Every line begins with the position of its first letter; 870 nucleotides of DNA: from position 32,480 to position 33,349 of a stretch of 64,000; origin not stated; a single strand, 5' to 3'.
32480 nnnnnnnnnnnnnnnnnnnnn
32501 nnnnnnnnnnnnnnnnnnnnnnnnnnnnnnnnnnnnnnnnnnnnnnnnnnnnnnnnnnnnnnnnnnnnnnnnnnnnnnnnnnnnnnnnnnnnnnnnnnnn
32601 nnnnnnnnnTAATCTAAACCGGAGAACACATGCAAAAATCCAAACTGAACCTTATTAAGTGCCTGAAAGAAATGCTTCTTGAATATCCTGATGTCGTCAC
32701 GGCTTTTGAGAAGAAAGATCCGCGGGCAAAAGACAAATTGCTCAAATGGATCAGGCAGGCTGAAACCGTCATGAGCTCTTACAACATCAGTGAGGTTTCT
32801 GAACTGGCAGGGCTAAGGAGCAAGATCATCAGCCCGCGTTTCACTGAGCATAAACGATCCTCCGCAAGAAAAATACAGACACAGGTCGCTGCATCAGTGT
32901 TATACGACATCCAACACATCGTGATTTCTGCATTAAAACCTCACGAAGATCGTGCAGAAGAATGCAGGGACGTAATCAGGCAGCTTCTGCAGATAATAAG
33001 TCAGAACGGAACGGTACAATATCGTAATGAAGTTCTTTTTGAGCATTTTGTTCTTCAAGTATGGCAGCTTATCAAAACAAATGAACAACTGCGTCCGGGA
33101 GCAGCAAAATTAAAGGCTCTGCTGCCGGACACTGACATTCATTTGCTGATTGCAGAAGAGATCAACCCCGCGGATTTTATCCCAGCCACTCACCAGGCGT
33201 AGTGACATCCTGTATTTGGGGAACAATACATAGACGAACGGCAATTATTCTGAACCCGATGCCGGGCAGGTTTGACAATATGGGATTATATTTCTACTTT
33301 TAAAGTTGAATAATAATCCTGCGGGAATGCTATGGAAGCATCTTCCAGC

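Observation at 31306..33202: Central orphan three-gene operon: two related DUF2589-like proteins plus a small helical protein, a candidate undescribed system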

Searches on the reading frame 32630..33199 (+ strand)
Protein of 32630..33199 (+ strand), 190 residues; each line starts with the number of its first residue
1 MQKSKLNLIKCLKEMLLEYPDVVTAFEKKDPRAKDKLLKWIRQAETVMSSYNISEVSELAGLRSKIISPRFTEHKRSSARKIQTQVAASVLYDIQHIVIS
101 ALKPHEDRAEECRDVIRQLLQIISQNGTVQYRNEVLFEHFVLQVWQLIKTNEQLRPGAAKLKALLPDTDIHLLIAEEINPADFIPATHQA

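Call 3: search_protein_families(library=pfam, proteins=[window:32630-33199:+], max_evalue=1)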
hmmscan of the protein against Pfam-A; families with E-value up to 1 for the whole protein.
window:32630-33199:+ (190 aa): 1 family
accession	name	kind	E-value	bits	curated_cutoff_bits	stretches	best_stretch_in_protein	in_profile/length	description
PF11944.13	DUF3461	-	0.074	13.6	27.4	1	10-57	74-119/125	Protein of unknown function (DUF3461)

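Call 4: search_protein_families(library=padloc, proteins=[window:32630-33199:+], max_evalue=1)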
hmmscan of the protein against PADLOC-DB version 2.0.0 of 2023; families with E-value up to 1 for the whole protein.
window:32630-33199:+ (190 aa): 0 families

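Call 5: search_protein_families(library=ncbifam, proteins=[window:32630-33199:+], max_evalue=1)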
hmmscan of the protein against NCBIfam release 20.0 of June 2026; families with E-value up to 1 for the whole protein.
window:32630-33199:+ (190 aa): 1 family
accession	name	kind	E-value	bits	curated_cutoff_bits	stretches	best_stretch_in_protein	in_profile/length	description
NF033907.1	ExsE2_fam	equivalog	0.15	12.8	40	0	3-39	50-87/93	T3SS regulon translocated regulator ExsE2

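Call 6: search_protein_families(library=phrogs, proteins=[window:32630-33199:+], max_evalue=1)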
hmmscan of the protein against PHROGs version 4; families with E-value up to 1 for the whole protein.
window:32630-33199:+ (190 aa): 2 families
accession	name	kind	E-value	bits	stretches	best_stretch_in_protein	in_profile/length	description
phrog_3830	-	unknown function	0.011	14.9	1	29-143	768-859/1032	-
phrog_13826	-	unknown function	0.18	13.2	1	35-84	32-80/84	-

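Call 12: find_homologous_proteins(query=window:32630-33199:+)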
Query window:32630-33199:+ (190 aa): 33 proteins with E <= 0.001 among 136 candidates.
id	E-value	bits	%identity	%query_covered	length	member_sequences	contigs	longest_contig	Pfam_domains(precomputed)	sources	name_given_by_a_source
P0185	5.4e-115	399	96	100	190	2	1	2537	-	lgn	-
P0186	6.2e-80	285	71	97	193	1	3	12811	-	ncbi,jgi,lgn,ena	-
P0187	1.5e-54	203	54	96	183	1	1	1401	-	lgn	-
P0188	4.5e-53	198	51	96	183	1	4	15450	-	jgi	jgi:hypothetical protein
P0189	5.8e-52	194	50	96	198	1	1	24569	-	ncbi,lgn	-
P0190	2.3e-51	192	51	96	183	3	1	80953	-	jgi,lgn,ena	-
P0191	4.1e-50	188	50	96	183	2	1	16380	-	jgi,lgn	-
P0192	5.9e-50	188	50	96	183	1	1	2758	-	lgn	-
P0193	8.8e-50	187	51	96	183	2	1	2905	-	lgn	-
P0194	1.7e-49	186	50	96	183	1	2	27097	-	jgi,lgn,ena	-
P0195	2.1e-49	186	51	96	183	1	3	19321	-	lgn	-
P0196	7.7e-49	184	51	96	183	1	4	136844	-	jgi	jgi:hypothetical protein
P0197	8.2e-49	184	51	96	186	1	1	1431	-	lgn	-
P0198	1.0e-48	184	51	82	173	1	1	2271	-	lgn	-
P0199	1.0e-48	184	50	96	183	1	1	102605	-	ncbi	-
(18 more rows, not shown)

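Call 29: search_solved_structures(query=A3, max_evalue=10)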
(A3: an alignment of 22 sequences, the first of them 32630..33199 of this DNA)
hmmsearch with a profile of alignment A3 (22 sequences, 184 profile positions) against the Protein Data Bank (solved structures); distinct sequences matched with E-value up to 10: 4.
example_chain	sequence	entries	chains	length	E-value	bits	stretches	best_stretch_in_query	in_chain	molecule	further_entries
6ldi_G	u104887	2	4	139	0.8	12.6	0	50-68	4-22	HTH-type transcriptional regulator CueR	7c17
24yw_T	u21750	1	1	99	0.83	12.5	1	42-103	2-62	Large ribosomal subunit protein uL23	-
4wls_A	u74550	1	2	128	1.1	12.2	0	52-68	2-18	HTH-type transcriptional regulator CueR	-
1q05_A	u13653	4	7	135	1.6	11.6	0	52-68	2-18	Transcriptional regulator cueR | HTH-type transcriptional regulator CueR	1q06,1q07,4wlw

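Call 41: search_protein_families(library=pfam, alignment_id=A3, max_evalue=10)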
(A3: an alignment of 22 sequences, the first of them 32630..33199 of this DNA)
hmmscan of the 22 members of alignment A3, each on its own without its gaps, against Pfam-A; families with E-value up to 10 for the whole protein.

A. member 1, window:32630-33199:+ (190 aa): 1 family
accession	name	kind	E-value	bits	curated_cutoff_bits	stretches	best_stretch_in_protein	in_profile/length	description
PF11944.13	DUF3461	-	0.074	13.6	27.4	1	10-57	74-119/125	Protein of unknown function (DUF3461)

B. families by the number of members that match (of 22 scanned): 20 families
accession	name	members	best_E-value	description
PF18186.6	SLATT_4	2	0.026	SMODS and SLOG-associating 2TM effector domain family 4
PF03746.21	LamB_YcsF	1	0.0009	LamB/YcsF family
PF14701.12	hDGE_amylase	1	0.026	Glycogen debranching enzyme, glucanotransferase domain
PF15882.10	DUF4735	1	0.03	Domain of unknown function (DUF4735)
PF16563.10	P66_CC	1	0.04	Coiled-coil and interaction region of P66A and P66B with MBD2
PF09419.16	PGP_phosphatase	1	0.043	Mitochondrial PGP phosphatase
PF19963.4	VMAP-M1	1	0.051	vWA-MoxR associated protein middle region (VMAP-M) 1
PF14053.11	DUF4248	1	0.055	Domain of unknown function (DUF4248)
PF16576.10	HlyD_D23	1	0.058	Barrel-sandwich domain of CusB or HlyD membrane-fusion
PF05673.19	DUF815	1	0.063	Protein of unknown function (DUF815)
PF00435.27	Spectrin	1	0.063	Spectrin repeat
PF11944.13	DUF3461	1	0.074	Protein of unknown function (DUF3461)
PF25792.1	BREX_BrxC_helical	1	0.089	BREX ATP-binding protein BrxC alpha helical domain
PF12059.13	DUF3540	1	0.11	Protein of unknown function (DUF3540)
PF18915.5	DUF5667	1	0.17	Domain of unknown function (DUF5667)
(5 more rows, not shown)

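Call 97: search_solved_structures(query=A9, max_evalue=10, show_alignments=2)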
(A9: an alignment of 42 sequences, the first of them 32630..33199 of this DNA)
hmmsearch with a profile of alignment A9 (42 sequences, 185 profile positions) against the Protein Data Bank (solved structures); distinct sequences matched with E-value up to 10: 1.
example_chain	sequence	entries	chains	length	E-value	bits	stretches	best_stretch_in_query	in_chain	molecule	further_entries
6ven_R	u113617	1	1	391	0.62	13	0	9-63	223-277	COMPASS component SPP1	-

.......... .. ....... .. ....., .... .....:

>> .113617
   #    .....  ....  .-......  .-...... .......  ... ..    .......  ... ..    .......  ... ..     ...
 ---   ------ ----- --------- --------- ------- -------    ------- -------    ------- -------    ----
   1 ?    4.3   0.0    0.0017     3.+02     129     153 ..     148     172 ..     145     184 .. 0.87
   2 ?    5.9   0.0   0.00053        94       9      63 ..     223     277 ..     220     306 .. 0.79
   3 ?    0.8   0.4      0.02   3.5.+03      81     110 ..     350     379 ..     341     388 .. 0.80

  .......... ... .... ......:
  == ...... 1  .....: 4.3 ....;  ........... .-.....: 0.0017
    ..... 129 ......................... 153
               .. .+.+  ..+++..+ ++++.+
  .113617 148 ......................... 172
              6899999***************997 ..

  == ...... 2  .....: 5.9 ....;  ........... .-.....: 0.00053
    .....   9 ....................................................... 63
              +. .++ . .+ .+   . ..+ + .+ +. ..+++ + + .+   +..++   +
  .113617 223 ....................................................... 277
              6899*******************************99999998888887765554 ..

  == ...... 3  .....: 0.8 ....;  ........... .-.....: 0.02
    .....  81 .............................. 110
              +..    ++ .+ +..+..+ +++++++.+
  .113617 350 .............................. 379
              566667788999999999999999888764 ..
